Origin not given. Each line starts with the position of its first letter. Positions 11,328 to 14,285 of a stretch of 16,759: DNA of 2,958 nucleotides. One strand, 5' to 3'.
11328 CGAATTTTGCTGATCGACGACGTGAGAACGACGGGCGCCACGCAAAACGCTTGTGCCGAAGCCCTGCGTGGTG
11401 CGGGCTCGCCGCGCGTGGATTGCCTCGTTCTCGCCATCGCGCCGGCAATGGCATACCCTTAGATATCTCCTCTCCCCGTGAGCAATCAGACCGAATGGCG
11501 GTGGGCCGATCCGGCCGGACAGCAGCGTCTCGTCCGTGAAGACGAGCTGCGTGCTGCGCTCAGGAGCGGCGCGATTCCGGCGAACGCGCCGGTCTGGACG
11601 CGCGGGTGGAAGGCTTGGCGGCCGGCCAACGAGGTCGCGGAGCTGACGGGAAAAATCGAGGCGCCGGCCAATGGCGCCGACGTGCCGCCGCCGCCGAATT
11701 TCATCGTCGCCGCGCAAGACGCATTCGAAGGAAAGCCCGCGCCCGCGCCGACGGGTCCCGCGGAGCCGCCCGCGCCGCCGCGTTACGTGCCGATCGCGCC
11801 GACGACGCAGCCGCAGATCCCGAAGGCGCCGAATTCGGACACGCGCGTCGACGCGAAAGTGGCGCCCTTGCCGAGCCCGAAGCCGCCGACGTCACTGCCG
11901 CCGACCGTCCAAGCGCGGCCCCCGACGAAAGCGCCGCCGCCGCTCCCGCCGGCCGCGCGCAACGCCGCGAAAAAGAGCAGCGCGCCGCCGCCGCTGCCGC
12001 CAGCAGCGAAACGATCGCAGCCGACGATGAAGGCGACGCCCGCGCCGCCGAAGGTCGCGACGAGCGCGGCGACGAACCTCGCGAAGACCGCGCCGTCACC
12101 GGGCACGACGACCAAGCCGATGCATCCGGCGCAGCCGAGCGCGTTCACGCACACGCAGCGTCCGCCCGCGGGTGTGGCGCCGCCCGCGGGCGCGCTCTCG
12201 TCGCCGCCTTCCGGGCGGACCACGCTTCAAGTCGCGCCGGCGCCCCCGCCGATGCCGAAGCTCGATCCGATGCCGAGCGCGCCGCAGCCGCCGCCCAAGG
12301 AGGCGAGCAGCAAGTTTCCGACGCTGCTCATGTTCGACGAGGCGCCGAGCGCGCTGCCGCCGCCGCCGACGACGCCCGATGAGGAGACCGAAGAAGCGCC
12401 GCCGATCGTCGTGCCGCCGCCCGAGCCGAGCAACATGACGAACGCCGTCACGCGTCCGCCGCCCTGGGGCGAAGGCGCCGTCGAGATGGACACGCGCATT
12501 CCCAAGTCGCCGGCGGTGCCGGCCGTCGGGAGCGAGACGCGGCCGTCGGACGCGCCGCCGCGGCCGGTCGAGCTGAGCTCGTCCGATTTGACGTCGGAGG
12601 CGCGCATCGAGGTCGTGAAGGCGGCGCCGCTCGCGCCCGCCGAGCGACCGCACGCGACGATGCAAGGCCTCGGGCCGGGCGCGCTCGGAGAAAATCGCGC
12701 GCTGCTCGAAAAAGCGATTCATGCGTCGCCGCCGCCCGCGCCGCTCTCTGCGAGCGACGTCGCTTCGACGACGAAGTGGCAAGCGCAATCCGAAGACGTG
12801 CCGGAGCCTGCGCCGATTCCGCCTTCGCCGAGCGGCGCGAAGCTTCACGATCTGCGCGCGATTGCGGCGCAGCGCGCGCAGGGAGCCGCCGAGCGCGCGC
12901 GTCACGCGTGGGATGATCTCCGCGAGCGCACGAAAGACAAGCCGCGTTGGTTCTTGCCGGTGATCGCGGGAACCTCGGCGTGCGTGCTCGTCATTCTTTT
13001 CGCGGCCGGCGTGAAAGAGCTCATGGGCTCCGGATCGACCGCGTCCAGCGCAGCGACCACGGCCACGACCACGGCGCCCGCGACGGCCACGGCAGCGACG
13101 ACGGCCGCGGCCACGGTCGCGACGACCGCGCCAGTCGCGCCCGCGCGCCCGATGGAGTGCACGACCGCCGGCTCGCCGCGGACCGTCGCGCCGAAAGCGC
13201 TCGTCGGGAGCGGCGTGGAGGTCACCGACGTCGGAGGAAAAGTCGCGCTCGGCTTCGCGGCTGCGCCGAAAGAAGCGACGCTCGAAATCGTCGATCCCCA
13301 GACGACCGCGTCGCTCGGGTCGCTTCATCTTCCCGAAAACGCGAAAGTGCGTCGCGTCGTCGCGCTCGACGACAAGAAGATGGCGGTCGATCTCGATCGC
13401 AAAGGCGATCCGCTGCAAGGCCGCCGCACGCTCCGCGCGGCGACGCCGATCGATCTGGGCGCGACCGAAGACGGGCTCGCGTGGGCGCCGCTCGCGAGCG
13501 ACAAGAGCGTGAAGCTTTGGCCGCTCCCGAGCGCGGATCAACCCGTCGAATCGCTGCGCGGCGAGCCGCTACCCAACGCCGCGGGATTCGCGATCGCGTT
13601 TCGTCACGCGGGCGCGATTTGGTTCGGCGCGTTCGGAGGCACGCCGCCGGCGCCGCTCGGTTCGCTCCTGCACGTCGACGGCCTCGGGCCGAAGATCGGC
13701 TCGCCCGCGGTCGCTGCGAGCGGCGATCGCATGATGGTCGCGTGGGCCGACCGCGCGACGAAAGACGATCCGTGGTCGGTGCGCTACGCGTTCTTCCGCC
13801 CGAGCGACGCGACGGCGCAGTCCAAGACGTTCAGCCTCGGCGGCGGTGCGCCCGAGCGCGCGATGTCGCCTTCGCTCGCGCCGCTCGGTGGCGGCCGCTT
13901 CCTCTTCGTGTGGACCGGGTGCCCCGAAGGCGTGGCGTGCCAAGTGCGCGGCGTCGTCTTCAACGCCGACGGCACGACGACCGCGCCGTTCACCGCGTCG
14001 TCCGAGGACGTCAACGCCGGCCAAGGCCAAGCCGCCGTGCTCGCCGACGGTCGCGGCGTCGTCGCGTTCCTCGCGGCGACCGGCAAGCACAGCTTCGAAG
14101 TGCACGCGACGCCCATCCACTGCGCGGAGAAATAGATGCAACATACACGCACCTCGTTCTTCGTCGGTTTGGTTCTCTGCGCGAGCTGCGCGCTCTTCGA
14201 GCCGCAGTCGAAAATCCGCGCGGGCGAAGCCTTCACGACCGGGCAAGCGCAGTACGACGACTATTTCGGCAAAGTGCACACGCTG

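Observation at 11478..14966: Two-gene envelope-spanning module: GYF-like/Pro-rich/TM/beta-repeat protein translationally coupled to a (KP)n lipoprotein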

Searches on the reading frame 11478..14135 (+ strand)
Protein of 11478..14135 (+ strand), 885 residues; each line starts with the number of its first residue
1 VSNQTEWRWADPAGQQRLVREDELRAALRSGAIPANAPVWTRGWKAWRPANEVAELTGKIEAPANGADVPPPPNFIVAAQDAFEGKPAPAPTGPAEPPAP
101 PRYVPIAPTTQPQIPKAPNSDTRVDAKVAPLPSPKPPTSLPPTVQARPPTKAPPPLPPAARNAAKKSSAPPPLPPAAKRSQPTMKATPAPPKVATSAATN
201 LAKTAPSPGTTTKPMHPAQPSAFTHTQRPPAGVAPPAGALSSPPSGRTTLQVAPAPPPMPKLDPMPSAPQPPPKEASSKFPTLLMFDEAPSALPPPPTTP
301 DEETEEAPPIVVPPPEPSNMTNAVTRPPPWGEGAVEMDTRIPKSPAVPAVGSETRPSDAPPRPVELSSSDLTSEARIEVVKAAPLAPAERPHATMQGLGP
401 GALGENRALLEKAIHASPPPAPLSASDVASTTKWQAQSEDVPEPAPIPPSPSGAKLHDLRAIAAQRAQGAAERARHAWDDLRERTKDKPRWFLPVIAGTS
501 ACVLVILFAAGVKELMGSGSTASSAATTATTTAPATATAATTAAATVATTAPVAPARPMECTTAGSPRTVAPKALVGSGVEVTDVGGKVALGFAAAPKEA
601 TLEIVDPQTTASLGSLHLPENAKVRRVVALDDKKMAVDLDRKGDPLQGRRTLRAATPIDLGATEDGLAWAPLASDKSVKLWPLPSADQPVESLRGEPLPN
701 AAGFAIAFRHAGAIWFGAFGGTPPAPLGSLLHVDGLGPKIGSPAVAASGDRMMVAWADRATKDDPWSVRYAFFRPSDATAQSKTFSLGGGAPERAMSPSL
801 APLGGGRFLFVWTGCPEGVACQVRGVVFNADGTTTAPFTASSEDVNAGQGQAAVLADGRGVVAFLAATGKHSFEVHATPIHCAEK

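Call 7: search_protein_families(library=pfam, proteins=[window:11478-14135:+], max_evalue=0.01)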
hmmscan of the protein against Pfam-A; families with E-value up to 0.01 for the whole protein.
window:11478-14135:+ (885 aa): 2 families
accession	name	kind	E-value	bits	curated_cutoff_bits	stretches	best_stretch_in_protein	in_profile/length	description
PF14237.11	GYF_2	-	3e-07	30.5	25.8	1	21-56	15-50/50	GYF domain 2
PF14715.11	FixP_N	-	0.0044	17.1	24.9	1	474-502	5-33/48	N-terminal domain of cytochrome oxidase-cbb3, FixP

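Call 8: search_protein_families(library=ncbifam, proteins=[window:11478-14135:+], max_evalue=0.01)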
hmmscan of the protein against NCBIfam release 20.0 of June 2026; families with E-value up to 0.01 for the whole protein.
window:11478-14135:+ (885 aa): 0 families
